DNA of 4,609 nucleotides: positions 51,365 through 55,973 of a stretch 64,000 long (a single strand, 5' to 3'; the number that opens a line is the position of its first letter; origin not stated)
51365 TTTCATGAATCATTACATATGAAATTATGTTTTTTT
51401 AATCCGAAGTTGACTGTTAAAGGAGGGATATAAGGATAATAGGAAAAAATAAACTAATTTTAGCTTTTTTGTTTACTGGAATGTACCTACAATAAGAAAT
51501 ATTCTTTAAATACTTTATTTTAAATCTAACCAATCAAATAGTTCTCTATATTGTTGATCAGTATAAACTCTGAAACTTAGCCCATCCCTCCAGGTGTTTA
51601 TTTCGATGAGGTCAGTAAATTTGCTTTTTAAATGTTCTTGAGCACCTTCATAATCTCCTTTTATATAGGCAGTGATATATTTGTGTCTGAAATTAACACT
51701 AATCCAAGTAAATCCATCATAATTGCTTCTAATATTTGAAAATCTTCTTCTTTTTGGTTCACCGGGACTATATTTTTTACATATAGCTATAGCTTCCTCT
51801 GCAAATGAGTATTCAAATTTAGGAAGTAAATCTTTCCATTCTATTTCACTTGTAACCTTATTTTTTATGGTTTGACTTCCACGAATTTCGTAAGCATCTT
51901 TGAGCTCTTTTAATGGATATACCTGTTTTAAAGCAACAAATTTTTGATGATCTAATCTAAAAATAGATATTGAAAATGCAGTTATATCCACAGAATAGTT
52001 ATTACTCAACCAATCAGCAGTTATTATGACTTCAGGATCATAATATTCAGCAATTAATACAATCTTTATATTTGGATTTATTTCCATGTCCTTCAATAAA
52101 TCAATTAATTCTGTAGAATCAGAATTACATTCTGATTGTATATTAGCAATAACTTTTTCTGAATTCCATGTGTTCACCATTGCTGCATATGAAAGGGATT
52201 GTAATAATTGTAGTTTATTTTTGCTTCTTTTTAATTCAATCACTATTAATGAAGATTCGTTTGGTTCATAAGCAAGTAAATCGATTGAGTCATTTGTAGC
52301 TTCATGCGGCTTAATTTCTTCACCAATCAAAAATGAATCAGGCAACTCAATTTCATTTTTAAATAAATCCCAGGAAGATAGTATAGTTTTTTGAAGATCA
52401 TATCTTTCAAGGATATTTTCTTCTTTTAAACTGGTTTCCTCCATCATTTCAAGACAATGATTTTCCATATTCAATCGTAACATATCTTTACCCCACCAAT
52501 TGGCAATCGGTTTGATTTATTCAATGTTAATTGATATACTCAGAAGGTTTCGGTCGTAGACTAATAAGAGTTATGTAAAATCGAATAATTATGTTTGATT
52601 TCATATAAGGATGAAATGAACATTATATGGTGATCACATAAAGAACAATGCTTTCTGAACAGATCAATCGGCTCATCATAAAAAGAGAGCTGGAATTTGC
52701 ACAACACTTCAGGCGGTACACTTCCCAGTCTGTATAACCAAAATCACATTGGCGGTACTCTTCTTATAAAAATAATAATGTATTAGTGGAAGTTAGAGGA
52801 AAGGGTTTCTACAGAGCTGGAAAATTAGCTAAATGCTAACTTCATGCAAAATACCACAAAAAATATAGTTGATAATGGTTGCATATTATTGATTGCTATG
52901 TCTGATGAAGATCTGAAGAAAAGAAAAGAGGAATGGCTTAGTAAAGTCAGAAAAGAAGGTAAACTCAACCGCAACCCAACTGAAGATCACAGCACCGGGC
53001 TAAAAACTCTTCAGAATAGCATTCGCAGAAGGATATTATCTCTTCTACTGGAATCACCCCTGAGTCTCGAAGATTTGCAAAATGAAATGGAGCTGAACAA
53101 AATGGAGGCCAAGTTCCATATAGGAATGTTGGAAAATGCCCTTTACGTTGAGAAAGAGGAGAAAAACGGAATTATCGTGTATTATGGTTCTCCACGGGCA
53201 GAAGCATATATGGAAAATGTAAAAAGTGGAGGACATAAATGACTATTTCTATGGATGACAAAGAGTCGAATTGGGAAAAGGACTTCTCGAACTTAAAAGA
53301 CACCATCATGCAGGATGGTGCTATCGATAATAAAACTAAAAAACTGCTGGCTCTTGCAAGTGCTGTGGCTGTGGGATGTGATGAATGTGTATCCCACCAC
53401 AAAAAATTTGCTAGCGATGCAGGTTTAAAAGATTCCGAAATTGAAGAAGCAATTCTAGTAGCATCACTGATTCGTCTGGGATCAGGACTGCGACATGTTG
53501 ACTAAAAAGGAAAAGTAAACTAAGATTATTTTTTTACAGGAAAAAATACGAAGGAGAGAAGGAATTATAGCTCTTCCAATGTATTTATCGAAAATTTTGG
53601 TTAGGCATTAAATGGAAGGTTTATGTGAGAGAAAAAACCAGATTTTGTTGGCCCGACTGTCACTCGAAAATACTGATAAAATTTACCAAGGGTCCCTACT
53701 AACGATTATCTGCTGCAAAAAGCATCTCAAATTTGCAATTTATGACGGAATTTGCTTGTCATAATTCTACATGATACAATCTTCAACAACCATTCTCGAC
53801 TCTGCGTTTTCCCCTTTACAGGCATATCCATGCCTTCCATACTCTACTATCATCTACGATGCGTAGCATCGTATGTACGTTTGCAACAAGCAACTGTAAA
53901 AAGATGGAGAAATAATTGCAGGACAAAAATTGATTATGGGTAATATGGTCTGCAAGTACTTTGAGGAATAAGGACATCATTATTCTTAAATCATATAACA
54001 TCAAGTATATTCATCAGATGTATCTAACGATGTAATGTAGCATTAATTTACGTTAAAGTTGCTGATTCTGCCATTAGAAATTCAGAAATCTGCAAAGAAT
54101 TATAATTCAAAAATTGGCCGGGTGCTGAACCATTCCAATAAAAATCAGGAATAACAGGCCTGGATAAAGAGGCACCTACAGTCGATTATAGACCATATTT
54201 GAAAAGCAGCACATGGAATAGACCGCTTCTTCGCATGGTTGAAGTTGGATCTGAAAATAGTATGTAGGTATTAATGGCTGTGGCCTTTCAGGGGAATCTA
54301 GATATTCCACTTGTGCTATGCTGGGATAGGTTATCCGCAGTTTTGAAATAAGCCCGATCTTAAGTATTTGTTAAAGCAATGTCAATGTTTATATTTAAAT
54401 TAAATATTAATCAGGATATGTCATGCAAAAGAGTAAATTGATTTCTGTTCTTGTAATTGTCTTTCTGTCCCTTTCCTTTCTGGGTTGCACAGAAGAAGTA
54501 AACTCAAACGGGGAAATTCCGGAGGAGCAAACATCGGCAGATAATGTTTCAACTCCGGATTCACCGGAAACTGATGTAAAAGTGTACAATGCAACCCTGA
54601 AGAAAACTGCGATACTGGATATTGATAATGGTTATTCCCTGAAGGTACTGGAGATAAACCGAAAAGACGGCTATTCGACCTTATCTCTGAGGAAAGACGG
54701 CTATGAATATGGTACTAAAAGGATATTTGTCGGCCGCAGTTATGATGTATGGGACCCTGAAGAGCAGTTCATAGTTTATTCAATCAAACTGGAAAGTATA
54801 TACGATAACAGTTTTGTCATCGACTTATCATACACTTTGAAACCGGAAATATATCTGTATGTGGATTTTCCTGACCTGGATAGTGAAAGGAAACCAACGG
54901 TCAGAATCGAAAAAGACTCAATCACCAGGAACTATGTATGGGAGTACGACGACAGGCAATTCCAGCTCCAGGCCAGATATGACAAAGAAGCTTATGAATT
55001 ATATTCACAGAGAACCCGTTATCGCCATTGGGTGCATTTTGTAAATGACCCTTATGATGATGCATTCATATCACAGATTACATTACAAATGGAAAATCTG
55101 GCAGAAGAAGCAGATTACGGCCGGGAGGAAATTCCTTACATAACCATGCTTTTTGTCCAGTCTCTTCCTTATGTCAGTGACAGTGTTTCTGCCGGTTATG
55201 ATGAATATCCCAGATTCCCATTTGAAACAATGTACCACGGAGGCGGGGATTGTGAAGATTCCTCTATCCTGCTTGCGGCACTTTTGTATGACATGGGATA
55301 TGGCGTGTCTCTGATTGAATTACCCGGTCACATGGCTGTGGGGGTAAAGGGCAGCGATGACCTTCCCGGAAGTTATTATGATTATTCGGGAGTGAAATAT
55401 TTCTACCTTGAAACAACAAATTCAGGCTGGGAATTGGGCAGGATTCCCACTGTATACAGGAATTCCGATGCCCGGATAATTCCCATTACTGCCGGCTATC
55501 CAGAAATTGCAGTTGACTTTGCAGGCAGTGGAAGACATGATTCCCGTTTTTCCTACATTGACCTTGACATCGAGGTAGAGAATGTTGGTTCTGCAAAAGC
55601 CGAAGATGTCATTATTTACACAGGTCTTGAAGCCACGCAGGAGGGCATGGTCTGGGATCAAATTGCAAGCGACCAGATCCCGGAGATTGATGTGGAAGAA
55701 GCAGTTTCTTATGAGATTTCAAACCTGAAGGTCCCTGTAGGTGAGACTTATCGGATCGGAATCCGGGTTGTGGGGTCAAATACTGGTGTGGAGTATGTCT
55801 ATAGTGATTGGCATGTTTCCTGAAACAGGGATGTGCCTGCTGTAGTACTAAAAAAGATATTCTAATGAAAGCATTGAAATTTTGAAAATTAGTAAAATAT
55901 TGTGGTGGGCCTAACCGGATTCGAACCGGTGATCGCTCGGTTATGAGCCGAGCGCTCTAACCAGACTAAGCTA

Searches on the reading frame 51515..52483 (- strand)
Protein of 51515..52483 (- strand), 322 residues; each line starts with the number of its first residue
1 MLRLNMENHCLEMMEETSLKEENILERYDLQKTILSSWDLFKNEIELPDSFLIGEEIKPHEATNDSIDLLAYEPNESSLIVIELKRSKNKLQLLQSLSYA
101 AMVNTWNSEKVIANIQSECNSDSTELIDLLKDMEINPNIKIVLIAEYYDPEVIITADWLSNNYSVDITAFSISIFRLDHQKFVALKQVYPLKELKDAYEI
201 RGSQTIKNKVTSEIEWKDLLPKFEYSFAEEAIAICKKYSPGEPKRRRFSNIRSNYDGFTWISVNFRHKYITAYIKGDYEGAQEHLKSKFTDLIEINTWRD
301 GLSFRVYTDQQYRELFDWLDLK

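Call 50: search_protein_families(library=padloc, proteins=[window:51515-52483:-], max_evalue=0.001)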
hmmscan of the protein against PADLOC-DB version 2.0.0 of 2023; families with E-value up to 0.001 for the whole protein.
window:51515-52483:- (322 aa): 7 families
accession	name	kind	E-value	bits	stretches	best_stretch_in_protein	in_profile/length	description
PDLC04909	PDC-S11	-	7.2e-29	99.5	1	5-215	5-220/347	-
PDLC04915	PDC-S11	-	5.8e-27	92.9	1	6-217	6-223/379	-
PDLC04913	PDC-S11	-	7e-22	76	1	1-275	1-284/375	-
PDLC04916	PDC-S11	-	1.1e-18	65.4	1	14-200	12-195/358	-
PDLC04910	PDC-S11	-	7.4e-14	49.8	1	1-223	1-229/359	-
PDLC04945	PDC-S18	-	0.00066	17.1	1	63-214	49-186/302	-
PDLC04665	PDC-M47B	-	0.00089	16.9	0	136-189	14-68/202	-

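Call 96: search_protein_families(library=pfam, proteins=[window:51515-52483:-], max_evalue=1)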
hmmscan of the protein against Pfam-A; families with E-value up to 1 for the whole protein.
window:51515-52483:- (322 aa): 2 families
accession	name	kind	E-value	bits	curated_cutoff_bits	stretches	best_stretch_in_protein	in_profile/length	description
PF06250.17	YhcG_C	-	0.035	14.4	32.5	1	23-96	18-90/157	YhcG PDDEXK nuclease domain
PF01939.22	NucS_C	-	0.19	12.1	24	1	63-116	30-80/124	Endonuclease NucS C-terminal domain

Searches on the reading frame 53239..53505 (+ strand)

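Call 96: search_protein_families(library=pfam, proteins=[window:53239-53505:+], max_evalue=1)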
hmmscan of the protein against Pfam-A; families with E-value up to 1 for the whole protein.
window:53239-53505:+ (88 aa): 1 family
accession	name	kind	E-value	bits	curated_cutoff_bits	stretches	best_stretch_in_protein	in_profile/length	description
PF02627.25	CMD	-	1.2e-14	54.4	23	1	14-83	5-74/84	Carboxymuconolactone decarboxylase family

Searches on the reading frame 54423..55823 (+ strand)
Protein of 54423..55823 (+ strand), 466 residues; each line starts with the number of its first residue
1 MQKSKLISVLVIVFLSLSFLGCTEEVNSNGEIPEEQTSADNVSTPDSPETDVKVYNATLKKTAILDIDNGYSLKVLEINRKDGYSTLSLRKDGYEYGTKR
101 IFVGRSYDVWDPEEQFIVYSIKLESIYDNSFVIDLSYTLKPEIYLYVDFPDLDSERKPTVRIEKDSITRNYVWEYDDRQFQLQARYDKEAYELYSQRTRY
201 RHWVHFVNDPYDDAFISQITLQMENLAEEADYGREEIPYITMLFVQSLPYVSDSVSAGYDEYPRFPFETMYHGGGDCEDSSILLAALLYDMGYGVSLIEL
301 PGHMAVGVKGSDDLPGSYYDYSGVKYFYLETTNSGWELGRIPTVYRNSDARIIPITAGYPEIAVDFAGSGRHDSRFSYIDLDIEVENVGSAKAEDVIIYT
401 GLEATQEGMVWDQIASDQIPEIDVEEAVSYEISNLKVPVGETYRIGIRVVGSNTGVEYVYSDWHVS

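Call 96: search_protein_families(library=pfam, proteins=[window:54423-55823:+], max_evalue=1)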
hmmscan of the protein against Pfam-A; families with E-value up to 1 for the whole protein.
window:54423-55823:+ (466 aa): 1 family
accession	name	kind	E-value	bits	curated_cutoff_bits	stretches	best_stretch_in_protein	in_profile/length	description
PF19369.4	DUF5944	-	0.02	14.9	25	1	148-234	74-165/243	Family of unknown function (DUF5944)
